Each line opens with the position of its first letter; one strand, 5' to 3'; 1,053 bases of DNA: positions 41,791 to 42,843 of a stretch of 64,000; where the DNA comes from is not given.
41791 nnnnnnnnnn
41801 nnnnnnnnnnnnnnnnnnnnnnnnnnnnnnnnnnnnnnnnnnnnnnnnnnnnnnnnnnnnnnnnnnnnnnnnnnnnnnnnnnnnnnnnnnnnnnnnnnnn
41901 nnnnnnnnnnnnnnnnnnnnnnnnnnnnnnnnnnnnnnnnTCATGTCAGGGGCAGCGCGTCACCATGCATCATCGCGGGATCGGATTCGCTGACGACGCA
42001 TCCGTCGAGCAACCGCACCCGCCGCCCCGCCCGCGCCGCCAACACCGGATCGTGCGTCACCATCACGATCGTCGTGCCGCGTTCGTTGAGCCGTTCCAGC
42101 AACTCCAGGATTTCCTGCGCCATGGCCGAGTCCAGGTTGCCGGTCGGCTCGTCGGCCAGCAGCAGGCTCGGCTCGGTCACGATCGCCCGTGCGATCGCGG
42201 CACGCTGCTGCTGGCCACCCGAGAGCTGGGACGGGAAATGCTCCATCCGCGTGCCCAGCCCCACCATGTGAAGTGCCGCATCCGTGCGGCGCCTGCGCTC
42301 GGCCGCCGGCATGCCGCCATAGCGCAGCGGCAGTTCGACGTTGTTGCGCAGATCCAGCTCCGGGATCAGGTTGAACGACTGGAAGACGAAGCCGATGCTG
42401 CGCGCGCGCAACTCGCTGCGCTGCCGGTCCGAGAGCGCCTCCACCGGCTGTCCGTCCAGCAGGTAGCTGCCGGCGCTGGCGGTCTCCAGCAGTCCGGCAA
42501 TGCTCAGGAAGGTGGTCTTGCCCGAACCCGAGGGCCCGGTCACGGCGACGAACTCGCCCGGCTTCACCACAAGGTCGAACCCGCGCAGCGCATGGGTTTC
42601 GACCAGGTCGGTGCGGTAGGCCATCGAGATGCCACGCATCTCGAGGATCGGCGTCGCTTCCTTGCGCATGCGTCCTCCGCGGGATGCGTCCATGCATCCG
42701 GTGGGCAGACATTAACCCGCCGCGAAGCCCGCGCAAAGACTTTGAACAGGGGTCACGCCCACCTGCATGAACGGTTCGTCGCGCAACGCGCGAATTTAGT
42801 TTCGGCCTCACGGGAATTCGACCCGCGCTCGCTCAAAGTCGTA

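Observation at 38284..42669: Second peptide family (6 Cys, CxC-rich) embedded in an ATPase / paired-permease / DsbA-like operon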

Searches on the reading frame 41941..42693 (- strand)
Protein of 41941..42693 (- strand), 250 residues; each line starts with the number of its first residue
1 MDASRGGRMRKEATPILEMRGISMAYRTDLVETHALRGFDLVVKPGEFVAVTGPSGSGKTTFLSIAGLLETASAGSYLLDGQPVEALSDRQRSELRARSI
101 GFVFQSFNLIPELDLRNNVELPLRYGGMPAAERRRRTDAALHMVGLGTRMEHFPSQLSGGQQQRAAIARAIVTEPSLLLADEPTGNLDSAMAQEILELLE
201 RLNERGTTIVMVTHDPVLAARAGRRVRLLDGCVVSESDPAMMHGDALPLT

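Call 3: search_protein_families(library=pfam, proteins=[window:41941-42693:-], max_evalue=0.01)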
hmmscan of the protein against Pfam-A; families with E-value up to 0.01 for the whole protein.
window:41941-42693:- (250 aa): 12 families
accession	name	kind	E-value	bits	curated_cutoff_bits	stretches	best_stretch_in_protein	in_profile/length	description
PF00005.33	ABC_tran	-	5.4e-30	105.2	25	1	37-184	2-136/137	ABC transporter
PF13304.12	AAA_21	-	9e-12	46.1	27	2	155-218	236-302/304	AAA domain, putative AbiEii toxin, Type IV TA system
PF02463.25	SMC_N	-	0.00014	21.8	40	0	112-222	135-205/220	RecF/RecN/SMC N terminal domain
PF13191.12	AAA_16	-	0.0011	19.9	32.6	1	46-210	23-135/167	AAA ATPase domain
PF00437.27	T2SSE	-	0.0013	17.9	24.9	0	40-65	136-161/370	Type II/IV secretion system protein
PF13555.12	AAA_29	-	0.0014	18.8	27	1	30-66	6-43/61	P-loop containing region of AAA domain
PF13604.12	AAA_30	-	0.0033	17.6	27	0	44-68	16-40/191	AAA domain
PF25199.1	nSTAND_NTPase5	-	0.0044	17.3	34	0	44-64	39-59/145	Novel STAND NTPase 5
PF20703.3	nSTAND1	-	0.0067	16.5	27.1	0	46-73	33-59/379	Novel STAND NTPase 1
PF13481.12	AAA_25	-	0.007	16.4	27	0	43-64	30-51/195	AAA domain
PF13238.12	AAA_18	-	0.0079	17.1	29.4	0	49-66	1-18/128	AAA domain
PF00270.35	DEAD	-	0.0089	16.2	26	0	45-203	13-146/167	DEAD/DEAH box helicase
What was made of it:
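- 41941..42669 (-): ABC transporter ATP-binding subunit (242 aa from the ATG at 42669; the longest ORF starts at 42693). PF00005 E 5e-30 (call 3).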

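Call 4: search_protein_families(library=ncbifam, proteins=[window:41941-42693:-], max_evalue=0.01)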
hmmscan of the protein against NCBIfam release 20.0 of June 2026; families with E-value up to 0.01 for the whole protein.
window:41941-42693:- (250 aa): 195 families (the best 25 are shown)
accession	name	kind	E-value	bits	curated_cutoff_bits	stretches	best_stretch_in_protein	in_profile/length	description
NF038007.1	ABC_ATP_DarD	equivalog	6.6e-72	241.5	375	1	17-231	2-216/218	darobactin export ABC transporter ATP-binding protein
NF007879.0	PRK10584.1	equivalog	2.4e-63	213.9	336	1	32-235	22-226/228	putative ABC transporter ATP-binding protein YbbA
TIGR02673.1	FtsE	equivalog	2.5e-63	213.6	264.85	1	16-228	1-209/214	cell division ATP-binding protein FtsE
NF007826.0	PRK10535.1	equivalog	1.2e-61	208.8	966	1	14-239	2-227/648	macrolide ABC transporter ATP-binding protein/permease MacB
TIGR02211.1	LolD_lipo_ex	equivalog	6.4e-61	205.7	307.75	1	16-233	1-219/221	lipoprotein-releasing ABC transporter ATP-binding protein LolD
TIGR03608.1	L_ocin_972_ABC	subfamily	3.3e-57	193.3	254.85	1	32-227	10-205/206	putative bacteriocin export ABC transporter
NF008639.0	PRK11629.1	equivalog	2.5e-56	190.7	360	1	15-235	5-226/234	lipoprotein-releasing ABC transporter ATP-binding protein LolD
TIGR02982.1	heterocyst_DevA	subfamily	7.2e-55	186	295.8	1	17-233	2-219/220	ABC exporter ATP-binding subunit, DevA family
NF007027.0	PRK09493.1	equivalog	5.3e-48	163.5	379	1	31-239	12-220/240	glutamine ABC transporter ATP-binding protein GlnQ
TIGR03265.1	PhnT2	equivalog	6.9e-48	163.7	457.7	1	29-235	13-214/353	putative 2-aminoethylphosphonate ABC transporter ATP-binding protein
NF040933.2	ABC_arch_GlcV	equivalog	1.9e-45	155.3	450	1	21-227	7-213/357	glucose ABC transporter ATP-binding protein GlcV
NF006987.0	PRK09452.1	equivalog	3.6e-45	154.3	482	1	10-229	11-221/378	spermidine/putrescine ABC transporter ATP-binding protein PotA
TIGR03005.1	ectoine_ehuA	equivalog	1.2e-44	152.5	345.4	1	34-239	14-231/252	ectoine/hydroxyectoine ABC transporter ATP-binding protein EhuA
NF008428.0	PRK11264.1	equivalog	8.1e-44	149.7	406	1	33-240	16-228/250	L-cystine ABC transporter ATP-binding protein TcyN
TIGR02314.1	ABC_MetN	equivalog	2.5e-43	148.4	499.7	1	18-232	3-217/343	methionine ABC transporter ATP-binding protein MetN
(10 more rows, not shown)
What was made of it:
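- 41941..42669 (-): The best NCBIfam matches are DarD, YbbA, FtsE, MacB and LolD-type ATPases, all below their cut-offs (call 4).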

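Call 99: search_protein_families(library=padloc, proteins=[window:41941-42669:-], max_evalue=0.001)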
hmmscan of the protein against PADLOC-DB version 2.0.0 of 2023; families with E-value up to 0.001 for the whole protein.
window:41941-42669:- (242 aa): 9 families
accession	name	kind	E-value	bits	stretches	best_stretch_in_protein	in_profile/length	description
PDLC04135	mad3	-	7.1e-32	109.4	2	130-216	246-333/374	mads_3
PDLC02980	AriA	-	1.7e-11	42.6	1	147-210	236-302/304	-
PDLC04140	mad8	-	4.2e-09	34.4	1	25-208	14-234/314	mads_8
PDLC04213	HEC-02A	-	3.1e-06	25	1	163-211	228-276/337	-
PDLC04164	AriA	-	4.8e-06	24.3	1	149-211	172-236/253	-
PDLC02335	AbiLi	-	9.8e-06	22.8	0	147-210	175-240/326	AbiLi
PDLC02914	ATPase-Toprim_I-B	-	0.0002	18.7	0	160-210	196-247/443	-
PDLC04032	PD-T4-4_A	-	0.00076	16.5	0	161-207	341-387/474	-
PDLC03859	LmuB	-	0.00079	16.7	0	36-57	22-43/611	-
